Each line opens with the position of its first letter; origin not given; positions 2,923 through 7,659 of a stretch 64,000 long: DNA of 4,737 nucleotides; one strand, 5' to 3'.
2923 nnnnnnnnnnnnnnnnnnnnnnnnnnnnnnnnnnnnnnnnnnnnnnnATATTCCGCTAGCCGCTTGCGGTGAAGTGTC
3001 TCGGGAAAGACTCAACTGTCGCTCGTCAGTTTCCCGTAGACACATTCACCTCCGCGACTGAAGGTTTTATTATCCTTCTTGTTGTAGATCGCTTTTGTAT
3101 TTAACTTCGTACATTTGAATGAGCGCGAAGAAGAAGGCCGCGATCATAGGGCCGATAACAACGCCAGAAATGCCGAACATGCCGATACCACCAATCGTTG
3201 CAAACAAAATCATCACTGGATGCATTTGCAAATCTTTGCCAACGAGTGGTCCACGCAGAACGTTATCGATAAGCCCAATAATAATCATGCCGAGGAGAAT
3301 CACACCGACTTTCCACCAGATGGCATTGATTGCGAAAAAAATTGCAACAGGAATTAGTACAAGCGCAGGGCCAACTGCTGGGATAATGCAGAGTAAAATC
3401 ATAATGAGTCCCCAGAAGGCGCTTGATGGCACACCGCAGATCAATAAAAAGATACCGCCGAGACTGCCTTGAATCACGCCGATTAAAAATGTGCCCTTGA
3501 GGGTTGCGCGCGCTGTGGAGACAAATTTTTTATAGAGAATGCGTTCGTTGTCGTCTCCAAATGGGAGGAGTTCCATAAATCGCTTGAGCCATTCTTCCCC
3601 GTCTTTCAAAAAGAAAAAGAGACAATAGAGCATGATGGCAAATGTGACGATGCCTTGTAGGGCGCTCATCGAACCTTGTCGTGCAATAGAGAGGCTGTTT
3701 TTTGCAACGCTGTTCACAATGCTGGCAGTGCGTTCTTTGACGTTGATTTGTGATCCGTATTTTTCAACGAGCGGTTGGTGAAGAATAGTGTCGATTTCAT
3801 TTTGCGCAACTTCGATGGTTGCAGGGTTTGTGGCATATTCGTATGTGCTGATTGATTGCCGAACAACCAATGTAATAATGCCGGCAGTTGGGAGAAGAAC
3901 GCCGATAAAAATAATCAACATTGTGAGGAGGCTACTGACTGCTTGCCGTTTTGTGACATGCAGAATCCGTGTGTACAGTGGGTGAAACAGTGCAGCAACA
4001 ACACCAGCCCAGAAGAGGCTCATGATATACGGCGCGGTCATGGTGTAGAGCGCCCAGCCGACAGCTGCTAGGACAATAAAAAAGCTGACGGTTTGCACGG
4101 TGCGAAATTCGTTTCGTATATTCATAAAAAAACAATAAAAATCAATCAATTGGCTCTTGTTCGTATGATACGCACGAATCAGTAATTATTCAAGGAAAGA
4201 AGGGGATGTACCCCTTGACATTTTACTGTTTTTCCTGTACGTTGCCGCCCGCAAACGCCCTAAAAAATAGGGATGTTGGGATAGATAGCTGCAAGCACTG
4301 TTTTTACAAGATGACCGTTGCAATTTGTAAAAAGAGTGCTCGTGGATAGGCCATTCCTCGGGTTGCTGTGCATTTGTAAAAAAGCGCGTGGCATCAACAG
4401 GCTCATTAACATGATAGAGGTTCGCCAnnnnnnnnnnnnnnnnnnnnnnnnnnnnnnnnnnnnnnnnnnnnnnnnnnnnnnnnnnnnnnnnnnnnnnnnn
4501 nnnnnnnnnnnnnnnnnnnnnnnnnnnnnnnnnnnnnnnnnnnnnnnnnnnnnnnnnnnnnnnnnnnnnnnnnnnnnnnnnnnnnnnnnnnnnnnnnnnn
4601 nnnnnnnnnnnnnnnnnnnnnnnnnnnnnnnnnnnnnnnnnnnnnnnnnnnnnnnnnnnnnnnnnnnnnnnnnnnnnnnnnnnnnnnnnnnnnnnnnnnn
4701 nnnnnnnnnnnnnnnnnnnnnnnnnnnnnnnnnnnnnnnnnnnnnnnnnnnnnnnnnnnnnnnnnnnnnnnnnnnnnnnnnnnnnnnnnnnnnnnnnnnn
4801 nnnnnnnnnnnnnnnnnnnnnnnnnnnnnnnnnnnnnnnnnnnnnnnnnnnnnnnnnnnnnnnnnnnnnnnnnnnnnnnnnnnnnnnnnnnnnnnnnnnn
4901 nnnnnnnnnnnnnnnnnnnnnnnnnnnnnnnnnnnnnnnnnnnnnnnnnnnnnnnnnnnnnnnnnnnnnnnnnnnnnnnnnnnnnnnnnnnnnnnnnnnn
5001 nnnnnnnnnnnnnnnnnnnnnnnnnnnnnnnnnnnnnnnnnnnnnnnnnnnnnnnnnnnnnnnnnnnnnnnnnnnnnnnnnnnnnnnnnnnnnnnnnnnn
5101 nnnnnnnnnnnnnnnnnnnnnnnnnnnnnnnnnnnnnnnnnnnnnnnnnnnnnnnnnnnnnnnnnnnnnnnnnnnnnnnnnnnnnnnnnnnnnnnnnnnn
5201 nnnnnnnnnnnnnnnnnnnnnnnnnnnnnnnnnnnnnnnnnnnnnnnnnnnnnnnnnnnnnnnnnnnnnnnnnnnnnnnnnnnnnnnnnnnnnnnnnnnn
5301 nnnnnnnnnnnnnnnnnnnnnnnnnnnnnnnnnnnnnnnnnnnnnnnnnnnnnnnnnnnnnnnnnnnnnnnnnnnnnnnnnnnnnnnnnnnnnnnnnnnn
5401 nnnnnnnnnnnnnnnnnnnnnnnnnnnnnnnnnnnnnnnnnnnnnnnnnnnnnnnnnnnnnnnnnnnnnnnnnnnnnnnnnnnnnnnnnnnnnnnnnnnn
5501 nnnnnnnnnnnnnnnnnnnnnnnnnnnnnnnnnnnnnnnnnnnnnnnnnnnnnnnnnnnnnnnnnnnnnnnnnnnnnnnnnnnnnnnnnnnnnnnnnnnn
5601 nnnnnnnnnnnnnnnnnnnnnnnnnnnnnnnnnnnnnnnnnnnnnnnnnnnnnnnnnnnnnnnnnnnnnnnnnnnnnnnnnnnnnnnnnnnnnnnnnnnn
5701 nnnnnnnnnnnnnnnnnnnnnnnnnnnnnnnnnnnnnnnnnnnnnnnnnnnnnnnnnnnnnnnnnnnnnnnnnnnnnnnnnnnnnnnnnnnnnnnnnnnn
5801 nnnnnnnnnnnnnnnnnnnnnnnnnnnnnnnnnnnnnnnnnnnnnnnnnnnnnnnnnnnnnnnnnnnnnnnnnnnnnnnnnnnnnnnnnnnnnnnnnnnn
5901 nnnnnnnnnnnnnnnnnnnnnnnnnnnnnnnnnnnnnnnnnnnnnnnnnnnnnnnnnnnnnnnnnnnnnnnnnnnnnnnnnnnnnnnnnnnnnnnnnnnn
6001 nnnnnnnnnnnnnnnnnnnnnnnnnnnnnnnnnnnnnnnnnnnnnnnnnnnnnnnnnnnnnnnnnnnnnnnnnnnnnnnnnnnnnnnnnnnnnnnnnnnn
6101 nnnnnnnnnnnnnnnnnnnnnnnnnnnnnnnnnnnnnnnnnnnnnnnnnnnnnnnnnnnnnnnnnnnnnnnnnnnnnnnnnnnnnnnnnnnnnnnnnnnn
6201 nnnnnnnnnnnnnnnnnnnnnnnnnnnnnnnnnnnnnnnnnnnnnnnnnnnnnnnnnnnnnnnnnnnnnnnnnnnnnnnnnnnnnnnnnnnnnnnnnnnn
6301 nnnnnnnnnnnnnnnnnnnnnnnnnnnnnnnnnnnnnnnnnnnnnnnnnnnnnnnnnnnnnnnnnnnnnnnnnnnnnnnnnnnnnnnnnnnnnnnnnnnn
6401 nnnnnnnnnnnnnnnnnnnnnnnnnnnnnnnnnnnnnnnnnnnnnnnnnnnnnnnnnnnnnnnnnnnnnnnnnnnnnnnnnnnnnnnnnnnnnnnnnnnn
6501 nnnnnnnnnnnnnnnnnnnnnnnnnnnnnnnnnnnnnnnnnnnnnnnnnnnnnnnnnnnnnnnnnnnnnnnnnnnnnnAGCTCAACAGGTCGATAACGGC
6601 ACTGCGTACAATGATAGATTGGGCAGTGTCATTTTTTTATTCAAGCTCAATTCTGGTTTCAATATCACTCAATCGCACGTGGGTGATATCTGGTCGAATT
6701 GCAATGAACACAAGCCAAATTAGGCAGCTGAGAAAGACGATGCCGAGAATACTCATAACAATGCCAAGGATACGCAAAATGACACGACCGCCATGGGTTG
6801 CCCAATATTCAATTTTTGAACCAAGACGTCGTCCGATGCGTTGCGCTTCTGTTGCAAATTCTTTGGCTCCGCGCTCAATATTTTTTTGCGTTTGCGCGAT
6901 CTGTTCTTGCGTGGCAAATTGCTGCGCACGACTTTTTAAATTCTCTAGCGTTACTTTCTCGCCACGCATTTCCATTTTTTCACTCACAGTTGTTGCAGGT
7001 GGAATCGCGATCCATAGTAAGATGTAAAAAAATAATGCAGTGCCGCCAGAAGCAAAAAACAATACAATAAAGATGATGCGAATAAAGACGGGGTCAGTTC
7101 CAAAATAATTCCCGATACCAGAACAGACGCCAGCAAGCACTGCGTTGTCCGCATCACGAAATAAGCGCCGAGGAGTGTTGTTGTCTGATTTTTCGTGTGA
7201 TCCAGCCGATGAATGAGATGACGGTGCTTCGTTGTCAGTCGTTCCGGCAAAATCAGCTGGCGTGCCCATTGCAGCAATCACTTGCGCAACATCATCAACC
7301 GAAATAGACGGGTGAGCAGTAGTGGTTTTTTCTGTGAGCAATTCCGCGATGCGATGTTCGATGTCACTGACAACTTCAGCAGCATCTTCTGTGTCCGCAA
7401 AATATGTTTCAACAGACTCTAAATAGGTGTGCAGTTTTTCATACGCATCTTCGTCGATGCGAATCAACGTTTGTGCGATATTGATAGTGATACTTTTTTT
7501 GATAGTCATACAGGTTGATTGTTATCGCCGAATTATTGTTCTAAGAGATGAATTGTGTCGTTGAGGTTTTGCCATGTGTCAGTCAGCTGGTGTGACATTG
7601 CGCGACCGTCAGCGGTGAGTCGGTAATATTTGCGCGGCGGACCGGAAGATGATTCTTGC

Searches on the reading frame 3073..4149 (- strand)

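Call 14: search_protein_families(library=pfam, proteins=[window:3073-4149:-], max_evalue=0.001)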
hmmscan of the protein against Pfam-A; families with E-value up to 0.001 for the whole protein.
window:3073-4149:- (359 aa): 1 family
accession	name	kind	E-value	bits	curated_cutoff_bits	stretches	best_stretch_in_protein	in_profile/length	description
PF01594.21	AI-2E_transport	-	1.9e-49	169.1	34.3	1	23-347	3-326/327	AI-2E family transporter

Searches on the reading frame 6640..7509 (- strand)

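Call 14: search_protein_families(library=pfam, proteins=[window:6640-7509:-], max_evalue=0.001)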
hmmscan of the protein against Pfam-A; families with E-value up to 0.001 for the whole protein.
window:6640-7509:- (290 aa): 2 families
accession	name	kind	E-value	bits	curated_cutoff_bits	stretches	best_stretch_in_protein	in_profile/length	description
PF04024.17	PspC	-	1.2e-21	76.7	25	1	114-171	1-57/58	PspC domain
PF22564.2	HAAS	-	3.3e-06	27.8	27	1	28-88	1-53/55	HAAS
